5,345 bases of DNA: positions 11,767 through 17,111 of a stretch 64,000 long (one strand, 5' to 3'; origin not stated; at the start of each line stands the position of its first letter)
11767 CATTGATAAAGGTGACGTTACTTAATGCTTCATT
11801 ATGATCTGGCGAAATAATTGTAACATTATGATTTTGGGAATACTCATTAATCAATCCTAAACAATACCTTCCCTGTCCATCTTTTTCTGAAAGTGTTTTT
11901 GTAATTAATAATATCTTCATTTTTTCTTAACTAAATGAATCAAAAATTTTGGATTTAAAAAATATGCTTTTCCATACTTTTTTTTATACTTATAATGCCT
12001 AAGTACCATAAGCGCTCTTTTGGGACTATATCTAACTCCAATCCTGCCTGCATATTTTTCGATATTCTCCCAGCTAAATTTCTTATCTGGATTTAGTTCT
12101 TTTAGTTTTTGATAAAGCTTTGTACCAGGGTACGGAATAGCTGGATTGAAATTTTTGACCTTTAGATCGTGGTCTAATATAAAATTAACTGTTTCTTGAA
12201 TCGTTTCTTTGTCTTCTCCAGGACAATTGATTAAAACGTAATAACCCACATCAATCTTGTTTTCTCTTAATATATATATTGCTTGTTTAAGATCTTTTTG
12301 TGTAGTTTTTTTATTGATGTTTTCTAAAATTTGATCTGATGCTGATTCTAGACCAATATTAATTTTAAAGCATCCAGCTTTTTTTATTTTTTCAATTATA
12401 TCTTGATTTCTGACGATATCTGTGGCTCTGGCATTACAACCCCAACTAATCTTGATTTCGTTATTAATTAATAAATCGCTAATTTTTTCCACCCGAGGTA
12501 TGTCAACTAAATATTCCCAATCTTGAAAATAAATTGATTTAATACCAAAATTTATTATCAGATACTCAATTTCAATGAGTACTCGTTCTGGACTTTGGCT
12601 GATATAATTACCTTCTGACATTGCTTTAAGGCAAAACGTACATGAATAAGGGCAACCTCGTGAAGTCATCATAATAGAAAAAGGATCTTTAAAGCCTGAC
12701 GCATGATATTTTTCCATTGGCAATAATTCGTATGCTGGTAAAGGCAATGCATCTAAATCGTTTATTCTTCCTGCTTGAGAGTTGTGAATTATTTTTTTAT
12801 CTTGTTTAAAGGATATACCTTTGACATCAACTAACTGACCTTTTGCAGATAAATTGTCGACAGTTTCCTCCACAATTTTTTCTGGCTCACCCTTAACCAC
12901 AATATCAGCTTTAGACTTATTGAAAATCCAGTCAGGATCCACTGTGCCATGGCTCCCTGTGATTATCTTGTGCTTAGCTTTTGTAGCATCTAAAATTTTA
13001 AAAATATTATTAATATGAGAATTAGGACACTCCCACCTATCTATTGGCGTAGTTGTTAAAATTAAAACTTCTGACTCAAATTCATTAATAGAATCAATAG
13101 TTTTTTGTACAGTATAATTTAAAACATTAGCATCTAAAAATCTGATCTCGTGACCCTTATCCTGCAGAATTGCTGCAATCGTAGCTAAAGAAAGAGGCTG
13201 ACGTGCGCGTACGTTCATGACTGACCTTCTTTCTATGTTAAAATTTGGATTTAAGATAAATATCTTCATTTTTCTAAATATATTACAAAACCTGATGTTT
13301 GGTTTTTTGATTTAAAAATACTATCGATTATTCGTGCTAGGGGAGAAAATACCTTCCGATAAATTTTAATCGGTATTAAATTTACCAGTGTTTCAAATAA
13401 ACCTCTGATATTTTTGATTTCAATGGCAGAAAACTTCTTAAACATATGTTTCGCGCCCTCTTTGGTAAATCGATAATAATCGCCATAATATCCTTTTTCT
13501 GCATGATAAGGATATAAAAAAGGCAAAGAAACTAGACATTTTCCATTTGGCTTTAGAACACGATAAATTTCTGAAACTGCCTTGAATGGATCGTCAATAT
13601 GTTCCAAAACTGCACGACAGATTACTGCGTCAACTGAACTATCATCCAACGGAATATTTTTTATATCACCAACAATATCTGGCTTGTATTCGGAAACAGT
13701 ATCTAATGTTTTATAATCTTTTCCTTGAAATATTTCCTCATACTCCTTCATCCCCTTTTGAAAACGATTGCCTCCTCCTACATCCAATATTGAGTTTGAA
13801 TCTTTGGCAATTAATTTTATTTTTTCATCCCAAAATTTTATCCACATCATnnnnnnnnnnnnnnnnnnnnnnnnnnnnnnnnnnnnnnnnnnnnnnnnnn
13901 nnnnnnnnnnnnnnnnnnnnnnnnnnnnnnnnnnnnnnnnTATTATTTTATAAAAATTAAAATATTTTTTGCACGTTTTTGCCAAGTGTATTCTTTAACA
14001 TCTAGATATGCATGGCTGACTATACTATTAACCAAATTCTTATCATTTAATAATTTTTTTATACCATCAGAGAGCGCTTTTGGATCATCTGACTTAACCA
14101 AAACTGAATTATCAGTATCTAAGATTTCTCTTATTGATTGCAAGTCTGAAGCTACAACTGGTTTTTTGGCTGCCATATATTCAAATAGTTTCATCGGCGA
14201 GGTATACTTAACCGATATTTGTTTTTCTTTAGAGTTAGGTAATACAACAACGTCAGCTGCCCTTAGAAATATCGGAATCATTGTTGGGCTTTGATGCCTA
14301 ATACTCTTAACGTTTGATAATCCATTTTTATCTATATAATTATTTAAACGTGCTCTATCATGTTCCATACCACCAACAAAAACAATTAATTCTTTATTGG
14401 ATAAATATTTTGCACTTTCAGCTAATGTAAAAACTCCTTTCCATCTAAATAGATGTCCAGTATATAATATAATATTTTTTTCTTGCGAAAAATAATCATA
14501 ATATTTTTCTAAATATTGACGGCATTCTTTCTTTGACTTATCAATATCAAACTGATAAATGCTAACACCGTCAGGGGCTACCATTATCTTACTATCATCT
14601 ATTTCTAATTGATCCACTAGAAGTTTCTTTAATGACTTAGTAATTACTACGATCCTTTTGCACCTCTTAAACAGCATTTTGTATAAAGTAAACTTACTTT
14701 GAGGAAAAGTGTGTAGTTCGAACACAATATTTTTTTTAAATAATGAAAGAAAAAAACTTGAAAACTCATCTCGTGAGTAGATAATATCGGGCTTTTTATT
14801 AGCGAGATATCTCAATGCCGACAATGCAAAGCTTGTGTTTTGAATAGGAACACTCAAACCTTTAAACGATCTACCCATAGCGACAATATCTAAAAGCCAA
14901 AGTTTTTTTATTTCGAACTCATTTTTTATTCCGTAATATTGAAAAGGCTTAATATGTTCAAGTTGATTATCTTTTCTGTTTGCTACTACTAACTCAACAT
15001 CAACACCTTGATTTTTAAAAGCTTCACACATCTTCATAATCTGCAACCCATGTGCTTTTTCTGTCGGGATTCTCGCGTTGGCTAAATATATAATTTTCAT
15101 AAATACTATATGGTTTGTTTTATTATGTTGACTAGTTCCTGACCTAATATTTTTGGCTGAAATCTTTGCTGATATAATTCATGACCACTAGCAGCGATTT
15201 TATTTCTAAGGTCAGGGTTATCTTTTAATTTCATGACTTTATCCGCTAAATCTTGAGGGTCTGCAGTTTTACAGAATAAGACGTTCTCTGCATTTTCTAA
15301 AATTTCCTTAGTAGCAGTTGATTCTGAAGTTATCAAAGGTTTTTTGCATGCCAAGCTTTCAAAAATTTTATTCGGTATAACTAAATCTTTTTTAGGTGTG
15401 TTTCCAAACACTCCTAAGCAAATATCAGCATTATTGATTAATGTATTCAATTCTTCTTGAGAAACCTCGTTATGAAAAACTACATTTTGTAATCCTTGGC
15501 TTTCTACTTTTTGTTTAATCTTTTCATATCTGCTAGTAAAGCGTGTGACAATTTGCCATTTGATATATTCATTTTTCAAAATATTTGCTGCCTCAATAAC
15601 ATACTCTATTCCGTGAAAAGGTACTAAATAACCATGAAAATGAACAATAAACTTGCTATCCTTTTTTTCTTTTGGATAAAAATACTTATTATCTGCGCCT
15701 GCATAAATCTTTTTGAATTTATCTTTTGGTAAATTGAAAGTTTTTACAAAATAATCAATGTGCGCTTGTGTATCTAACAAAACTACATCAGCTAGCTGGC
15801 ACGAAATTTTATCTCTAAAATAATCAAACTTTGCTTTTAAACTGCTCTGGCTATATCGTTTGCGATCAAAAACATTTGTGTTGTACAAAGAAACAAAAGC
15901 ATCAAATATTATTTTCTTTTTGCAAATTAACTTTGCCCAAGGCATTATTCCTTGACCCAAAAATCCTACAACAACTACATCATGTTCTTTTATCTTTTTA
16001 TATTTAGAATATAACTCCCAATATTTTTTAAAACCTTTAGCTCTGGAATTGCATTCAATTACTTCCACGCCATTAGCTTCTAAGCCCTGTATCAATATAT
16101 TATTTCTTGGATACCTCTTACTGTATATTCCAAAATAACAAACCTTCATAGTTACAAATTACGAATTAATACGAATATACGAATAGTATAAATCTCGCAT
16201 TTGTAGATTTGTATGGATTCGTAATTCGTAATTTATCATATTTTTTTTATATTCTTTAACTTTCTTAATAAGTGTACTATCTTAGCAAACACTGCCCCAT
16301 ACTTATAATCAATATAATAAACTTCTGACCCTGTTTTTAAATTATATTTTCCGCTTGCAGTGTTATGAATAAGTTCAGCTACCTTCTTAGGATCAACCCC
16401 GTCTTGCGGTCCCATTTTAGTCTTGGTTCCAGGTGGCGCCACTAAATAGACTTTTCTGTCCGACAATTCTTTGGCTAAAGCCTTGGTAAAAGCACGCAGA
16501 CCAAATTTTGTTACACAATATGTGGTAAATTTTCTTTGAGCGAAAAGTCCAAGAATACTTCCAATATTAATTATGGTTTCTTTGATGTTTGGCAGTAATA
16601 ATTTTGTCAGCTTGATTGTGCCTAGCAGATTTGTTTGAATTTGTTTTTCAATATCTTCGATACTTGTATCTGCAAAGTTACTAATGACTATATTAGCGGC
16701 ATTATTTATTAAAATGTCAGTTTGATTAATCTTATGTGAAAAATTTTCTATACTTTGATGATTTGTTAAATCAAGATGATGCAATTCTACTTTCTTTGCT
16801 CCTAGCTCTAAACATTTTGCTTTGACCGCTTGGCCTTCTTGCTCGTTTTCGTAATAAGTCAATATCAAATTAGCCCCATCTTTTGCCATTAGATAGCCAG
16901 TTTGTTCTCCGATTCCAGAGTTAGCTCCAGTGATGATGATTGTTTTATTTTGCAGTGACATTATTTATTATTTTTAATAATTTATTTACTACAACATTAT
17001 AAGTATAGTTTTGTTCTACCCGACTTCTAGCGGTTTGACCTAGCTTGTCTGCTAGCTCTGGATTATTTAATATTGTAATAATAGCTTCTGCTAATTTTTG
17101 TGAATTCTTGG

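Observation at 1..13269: Five paralogous cobalamin-binding radical SAM enzymes plus a SPASM radical SAM enzyme embedded in a glycan biosynthesis operon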

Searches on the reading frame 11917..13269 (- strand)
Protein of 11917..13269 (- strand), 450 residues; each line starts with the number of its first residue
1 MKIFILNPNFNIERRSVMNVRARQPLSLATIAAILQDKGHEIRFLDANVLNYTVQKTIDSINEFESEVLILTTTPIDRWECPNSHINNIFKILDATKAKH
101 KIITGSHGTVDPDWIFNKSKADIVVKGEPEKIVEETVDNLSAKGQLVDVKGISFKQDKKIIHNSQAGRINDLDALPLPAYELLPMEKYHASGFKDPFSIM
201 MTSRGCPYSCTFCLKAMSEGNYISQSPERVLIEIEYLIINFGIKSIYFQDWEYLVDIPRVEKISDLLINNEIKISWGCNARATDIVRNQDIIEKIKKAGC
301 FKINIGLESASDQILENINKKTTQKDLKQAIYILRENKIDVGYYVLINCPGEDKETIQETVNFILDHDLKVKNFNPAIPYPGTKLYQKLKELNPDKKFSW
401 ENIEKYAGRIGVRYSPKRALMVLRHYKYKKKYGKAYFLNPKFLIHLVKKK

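Call 6: search_protein_families(library=pfam, proteins=[window:11917-13269:-], max_evalue=0.001)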
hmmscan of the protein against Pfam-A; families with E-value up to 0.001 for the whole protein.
window:11917-13269:- (450 aa): 2 families
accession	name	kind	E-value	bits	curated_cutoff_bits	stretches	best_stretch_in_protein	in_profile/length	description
PF04055.27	Radical_SAM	-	5.2e-26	92.2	29.5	1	202-364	3-166/166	Radical SAM superfamily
PF02310.24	B12-binding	-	4.9e-10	39.7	32.1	1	25-135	14-119/121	B12 binding domain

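Call 8: search_protein_families(library=ncbifam, proteins=[window:11917-13269:-], max_evalue=0.001)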
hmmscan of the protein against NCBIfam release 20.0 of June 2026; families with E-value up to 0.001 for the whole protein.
window:11917-13269:- (450 aa): 34 families (the best 25 are shown)
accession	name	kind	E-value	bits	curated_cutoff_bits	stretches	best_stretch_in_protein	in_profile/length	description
TIGR02026.1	BchE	equivalog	5.6e-53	180.5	481.35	1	2-391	1-389/497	magnesium-protoporphyrin IX monomethyl ester anaerobic oxidative cyclase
TIGR03471.1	HpnJ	equivalog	5.5e-48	164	577.6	1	25-392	34-390/472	hopanoid biosynthesis associated radical SAM protein HpnJ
TIGR04295.1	B12_rSAM_oligo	hypoth_equivalog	2.6e-41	141.7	400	1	3-402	2-395/422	TIGR04295 family B12-binding domain-containing radical SAM protein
TIGR04479.1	bcpD_PhpK_rSAM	subfamily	3.3e-36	124.7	600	1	117-365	167-407/504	PhpK family radical SAM P-methyltransferase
TIGR04072.2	rSAM_ladder_B12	equivalog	3.2e-35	121.6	360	1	24-366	17-348/443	lipid biosynthesis B12-binding/radical SAM protein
NF038361.1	rSAM_Sden_1168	equivalog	4.2e-33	114.7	575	1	120-388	198-472/560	Sden_1168 family B12-binding radical SAM P-methyltransferase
TIGR04014.1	B12_SAM_MJ_0865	equivalog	5.8e-29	101.1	360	1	53-423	29-392/434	methyl-coenzyme M reductase glutamine C-methyltransferase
NF050148.1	rSAM_ApyD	equivalog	6.3e-27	94.2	750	1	25-388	25-392/645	RiPP biosynthesis radical SAM protein ApyD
TIGR03975.1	rSAM_ocin_1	subfamily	1.4e-26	93.2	281.85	1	115-364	176-427/606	RiPP maturation radical SAM C-methyltransferase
NF033070.1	rSAM_AprD4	equivalog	2.1e-25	89.5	500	1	98-387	103-388/456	AprD4 family radical SAM diol-dehydratase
TIGR04367.1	HpnR_B12_rSAM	equivalog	2.9e-25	88.8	650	1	24-387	21-371/490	hopanoid C-3 methylase HpnR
TIGR04385.1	B12_rSAM_cofa1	equivalog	4e-23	82.3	450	1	19-364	14-361/438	B12 lower ligand biosynthesis radical SAM protein BzaD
NF040542.1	rSAM_RCCLKC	equivalog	6.8e-23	81.5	450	1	24-370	12-353/423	arsinothricin biosynthesis radical SAM protein ArsL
NF040546.1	rSAM_CUAEP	equivalog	1.3e-22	80.2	500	1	23-369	11-343/468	CUAEP/CCAEP-tail radical SAM (seleno)protein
NF033712.0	B12_rSAM_KedN5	subfamily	2.4e-22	78.9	700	1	66-357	60-360/624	KedN5 family methylcobalamin-dependent radical SAM C-methyltransferase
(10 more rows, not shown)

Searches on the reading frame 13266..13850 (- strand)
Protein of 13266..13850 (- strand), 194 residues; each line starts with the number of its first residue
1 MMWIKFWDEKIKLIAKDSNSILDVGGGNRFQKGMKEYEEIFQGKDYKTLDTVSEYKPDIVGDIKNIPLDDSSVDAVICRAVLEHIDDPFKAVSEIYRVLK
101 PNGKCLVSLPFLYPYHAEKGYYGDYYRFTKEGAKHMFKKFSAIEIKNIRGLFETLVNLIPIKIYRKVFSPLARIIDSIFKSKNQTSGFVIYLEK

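Call 6: search_protein_families(library=pfam, proteins=[window:13266-13850:-], max_evalue=0.001)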
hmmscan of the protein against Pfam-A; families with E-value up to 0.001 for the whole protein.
window:13266-13850:- (194 aa): 8 families
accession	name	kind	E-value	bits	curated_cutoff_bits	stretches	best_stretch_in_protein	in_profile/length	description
PF08241.18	Methyltransf_11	-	1.2e-15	58.3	21.2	1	59-106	47-94/95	Methyltransferase domain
PF13489.12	Methyltransf_23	-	2.3e-10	40.9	27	1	7-143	9-148/164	Methyltransferase domain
PF13847.12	Methyltransf_31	-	5.1e-09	36.4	27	1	60-110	60-112/145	Methyltransferase domain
PF13649.12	Methyltransf_25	-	1.6e-08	35.6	27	1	59-103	51-97/97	Methyltransferase domain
PF08242.18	Methyltransf_12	-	1.3e-07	32.7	30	1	65-104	64-97/98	Methyltransferase domain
PF05148.21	Methyltransf_8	-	2.5e-07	31.2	27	1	16-107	71-156/219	Hypothetical methyltransferase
PF05219.18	DREV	-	4.2e-06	26.5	26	1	17-115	94-194/265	DREV methyltransferase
PF01209.24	Ubie_methyltran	-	0.00058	19.7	20.1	0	60-107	104-151/233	ubiE/COQ5 methyltransferase family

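Call 8: search_protein_families(library=ncbifam, proteins=[window:13266-13850:-], max_evalue=0.001)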
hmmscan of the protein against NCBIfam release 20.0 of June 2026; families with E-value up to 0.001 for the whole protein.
window:13266-13850:- (194 aa): 20 families
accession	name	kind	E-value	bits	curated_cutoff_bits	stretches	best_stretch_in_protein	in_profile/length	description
NF045667.1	MTase_DVU1556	equivalog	9.2e-10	38.3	155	1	56-108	68-120/213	DVU_1556 family methyltransferase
NF008823.0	PRK11873.1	subfamily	8.4e-09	35.3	263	1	60-108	134-182/272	arsenite methyltransferase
TIGR02072.1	BioC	equivalog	2.1e-06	27.7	184.95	1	58-108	83-133/244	malonyl-ACP O-methyltransferase BioC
NF052510.1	methyltran_MpqE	exception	3e-06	26.8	335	1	61-129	105-172/234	methyl-plastoquinone biosynthesis methyltransferase MpqE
NF038099.1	AsSugarArsM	exception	1.1e-05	24.8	400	1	61-110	123-174/321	arsenosugar biosynthesis arsenite methyltransferase ArsM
NF001241.0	PRK00216.1-2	equivalog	1.3e-05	25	327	1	57-108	97-148/231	demethylmenaquinone methyltransferase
NF041536.1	ArsM_DUF2284_UU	exception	1.5e-05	23.6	575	1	61-108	134-181/459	arsenite methyltransferase/DUF2284 domain selenoprotein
NF041537.1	ArsM_AhpD_UU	exception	1.6e-05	23.9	510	1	63-108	136-181/345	arsenite methyltransferase/AhpD domain selenoprotein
TIGR01934.1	MenG_MenH_UbiE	subfamily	2.1e-05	23.9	158.35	1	59-112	93-145/223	ubiquinone/menaquinone biosynthesis methyltransferase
TIGR01983.1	UbiG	equivalog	2.6e-05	23.6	102.95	1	45-108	89-152/228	bifunctional 2-polyprenyl-6-hydroxyphenol methylase/3-demethylubiquinol 3-O-methyltransferase UbiG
NF047649.1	MTase_UXPK_star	exception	5.6e-05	22.3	460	1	60-108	134-182/283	methyltransferase/UXPK-star double selenoprotein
NF040539.1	AST_met_ArsM_2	exception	6.7e-05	22.8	240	1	59-104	115-160/262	putative arsinothricin biosynthesis methyltransferase ArsM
NF001244.0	PRK00216.1-5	equivalog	8.6e-05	21.9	216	1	60-107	106-153/236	bifunctional demethylmenaquinone methyltransferase/2-methoxy-6-polyprenyl-1,4-benzoquinol methylase UbiE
NF001243.0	PRK00216.1-4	equivalog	0.00012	21.5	235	1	59-130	103-174/237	demethylmenaquinone methyltransferase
NF001240.0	PRK00216.1-1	equivalog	0.00015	20.9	378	1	57-128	118-188/251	bifunctional demethylmenaquinone methyltransferase/2-methoxy-6-polyprenyl-1,4-benzoquinol methylase UbiE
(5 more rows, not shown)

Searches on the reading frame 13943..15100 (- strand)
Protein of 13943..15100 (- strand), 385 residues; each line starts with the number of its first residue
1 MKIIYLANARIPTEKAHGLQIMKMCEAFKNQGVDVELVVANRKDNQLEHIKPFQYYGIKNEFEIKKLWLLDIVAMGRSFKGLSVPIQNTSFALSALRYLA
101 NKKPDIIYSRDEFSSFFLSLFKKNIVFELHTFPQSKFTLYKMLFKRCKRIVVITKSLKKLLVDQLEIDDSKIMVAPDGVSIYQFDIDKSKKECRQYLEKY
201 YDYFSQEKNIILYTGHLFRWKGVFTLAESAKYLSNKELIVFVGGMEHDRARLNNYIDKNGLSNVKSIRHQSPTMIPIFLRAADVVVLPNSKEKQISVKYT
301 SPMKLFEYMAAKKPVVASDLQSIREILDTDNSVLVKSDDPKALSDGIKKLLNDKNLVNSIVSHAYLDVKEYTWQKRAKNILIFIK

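Call 6: search_protein_families(library=pfam, proteins=[window:13943-15100:-], max_evalue=0.001)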
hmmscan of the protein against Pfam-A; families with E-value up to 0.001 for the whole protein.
window:13943-15100:- (385 aa): 4 families
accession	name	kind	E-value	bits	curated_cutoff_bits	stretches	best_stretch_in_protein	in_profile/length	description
PF00534.26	Glycos_transf_1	-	6e-26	91.4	26.4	1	206-365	13-170/172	Glycosyl transferases group 1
PF13692.12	Glyco_trans_1_4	-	7.4e-23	81.8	27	1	209-353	2-142/142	Glycosyl transferases group 1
PF13439.12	Glyco_transf_4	-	4.3e-12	46.8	28.5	1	21-180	8-167/170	Glycosyltransferase Family 4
PF13524.12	Glyco_trans_1_2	-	3.8e-11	43.6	25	1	258-381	27-143/144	Glycosyl transferase-like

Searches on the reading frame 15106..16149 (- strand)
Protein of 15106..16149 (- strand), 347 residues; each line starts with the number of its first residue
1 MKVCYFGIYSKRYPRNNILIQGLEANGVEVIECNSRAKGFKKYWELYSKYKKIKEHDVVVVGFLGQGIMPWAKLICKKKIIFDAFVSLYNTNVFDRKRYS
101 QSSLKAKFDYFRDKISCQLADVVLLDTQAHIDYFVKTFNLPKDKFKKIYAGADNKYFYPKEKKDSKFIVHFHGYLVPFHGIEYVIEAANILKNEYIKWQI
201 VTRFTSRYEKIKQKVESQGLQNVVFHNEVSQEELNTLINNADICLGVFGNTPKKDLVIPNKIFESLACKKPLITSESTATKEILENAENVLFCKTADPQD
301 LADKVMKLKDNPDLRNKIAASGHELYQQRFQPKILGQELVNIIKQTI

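Call 6: search_protein_families(library=pfam, proteins=[window:15106-16149:-], max_evalue=0.001)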
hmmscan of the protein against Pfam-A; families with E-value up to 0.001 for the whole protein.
window:15106-16149:- (347 aa): 3 families
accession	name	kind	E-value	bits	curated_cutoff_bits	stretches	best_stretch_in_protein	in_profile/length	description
PF13692.12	Glyco_trans_1_4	-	1.9e-16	61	27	1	168-309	3-140/142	Glycosyl transferases group 1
PF00534.26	Glycos_transf_1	-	3.7e-16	59.6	26.4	1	160-322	9-169/172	Glycosyl transferases group 1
PF13524.12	Glyco_trans_1_2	-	3.4e-15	56.7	25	1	211-331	27-134/144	Glycosyl transferase-like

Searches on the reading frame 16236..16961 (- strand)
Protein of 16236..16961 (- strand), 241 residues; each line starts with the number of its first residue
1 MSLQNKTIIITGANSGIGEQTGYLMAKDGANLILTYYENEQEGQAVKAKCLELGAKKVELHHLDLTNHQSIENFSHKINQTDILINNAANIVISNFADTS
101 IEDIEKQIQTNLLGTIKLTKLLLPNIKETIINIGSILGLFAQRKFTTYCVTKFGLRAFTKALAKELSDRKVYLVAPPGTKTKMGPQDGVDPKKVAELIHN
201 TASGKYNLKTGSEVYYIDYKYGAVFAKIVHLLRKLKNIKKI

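Call 6: search_protein_families(library=pfam, proteins=[window:16236-16961:-], max_evalue=0.001)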
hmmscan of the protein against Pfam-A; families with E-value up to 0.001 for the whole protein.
window:16236-16961:- (241 aa): 6 families
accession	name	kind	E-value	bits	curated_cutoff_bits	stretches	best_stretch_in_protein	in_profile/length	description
PF00106.31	adh_short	-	1.4e-36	126.3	26.6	1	6-184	1-187/195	short chain dehydrogenase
PF13561.12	adh_short_C2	-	4.3e-26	92.4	27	1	12-199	1-195/236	Enoyl-(Acyl carrier protein) reductase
PF08659.16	KR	-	7.7e-10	39.4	22.6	1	7-160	2-161/180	KR domain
PF01370.27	Epimerase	-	1.1e-06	28.6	20.9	1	8-135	1-115/240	NAD dependent epimerase/dehydratase family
PF16363.11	GDP_Man_Dehyd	-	0.00026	21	27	1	10-119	2-110/332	GDP-mannose 4,6 dehydratase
PF02531.21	PsaD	-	0.00063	19.7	22.4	0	160-221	71-130/136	PsaD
